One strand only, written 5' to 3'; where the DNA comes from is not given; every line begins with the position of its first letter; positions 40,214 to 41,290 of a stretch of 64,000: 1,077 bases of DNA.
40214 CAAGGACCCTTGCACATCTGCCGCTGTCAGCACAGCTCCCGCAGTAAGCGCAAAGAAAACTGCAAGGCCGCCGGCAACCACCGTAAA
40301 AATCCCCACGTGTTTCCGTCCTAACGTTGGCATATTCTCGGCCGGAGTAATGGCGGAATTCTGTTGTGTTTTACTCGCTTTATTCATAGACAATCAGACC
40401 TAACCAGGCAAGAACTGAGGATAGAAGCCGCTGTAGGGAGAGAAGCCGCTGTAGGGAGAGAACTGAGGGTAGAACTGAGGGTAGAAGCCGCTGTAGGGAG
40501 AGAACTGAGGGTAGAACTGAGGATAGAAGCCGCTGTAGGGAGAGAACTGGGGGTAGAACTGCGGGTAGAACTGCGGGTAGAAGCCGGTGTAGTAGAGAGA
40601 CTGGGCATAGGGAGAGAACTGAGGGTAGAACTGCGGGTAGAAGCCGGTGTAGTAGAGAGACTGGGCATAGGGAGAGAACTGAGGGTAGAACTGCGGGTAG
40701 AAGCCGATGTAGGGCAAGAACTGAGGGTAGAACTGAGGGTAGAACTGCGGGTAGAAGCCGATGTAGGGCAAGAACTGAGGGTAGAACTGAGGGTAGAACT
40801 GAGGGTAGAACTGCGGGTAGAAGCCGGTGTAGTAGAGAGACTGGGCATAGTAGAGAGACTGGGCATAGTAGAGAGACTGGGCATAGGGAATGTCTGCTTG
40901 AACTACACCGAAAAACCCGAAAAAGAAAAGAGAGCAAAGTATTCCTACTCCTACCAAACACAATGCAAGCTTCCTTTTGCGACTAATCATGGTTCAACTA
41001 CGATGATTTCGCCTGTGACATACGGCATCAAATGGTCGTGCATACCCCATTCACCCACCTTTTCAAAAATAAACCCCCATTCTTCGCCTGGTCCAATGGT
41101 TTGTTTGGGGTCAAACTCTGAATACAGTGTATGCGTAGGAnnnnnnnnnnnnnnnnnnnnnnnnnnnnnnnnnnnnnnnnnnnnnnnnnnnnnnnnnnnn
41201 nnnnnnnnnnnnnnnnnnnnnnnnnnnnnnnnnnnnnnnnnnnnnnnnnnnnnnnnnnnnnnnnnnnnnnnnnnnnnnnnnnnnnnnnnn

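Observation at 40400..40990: Secreted protein made of 19 FYPQ tetrapeptides, encoded by a 12-nt-period DNA repeat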

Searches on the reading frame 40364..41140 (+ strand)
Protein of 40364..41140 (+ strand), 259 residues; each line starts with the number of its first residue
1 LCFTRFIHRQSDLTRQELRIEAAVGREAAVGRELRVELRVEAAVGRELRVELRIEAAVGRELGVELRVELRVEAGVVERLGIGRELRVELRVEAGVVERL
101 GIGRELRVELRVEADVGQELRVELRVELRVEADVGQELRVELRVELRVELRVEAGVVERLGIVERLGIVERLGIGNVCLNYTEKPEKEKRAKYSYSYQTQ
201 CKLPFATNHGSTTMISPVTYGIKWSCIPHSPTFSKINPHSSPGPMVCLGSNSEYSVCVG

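Call 59: list_cluster_members(proteins=[window:40364-41140:+, window:40403-40990:-, L002:7217-7744:+, L002:7067-7783:-, P0032, window:35135-40393:-, window:35138-40387:-])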
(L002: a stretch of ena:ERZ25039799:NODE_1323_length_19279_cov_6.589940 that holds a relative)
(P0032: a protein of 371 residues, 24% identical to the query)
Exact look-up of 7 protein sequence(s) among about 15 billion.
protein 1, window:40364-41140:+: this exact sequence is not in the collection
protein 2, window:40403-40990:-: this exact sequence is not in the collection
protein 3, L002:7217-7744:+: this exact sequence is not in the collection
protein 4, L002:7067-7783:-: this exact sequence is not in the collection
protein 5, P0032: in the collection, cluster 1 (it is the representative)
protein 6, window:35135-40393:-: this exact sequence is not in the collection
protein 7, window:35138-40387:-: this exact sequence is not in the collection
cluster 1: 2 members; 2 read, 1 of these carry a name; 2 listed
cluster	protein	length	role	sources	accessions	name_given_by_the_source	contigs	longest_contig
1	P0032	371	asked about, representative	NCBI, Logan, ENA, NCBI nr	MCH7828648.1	hypothetical protein IH982_02120 [Patescibacteria group bacterium] | hypothetical protein [Patescibacteria group bacterium]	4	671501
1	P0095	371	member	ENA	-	-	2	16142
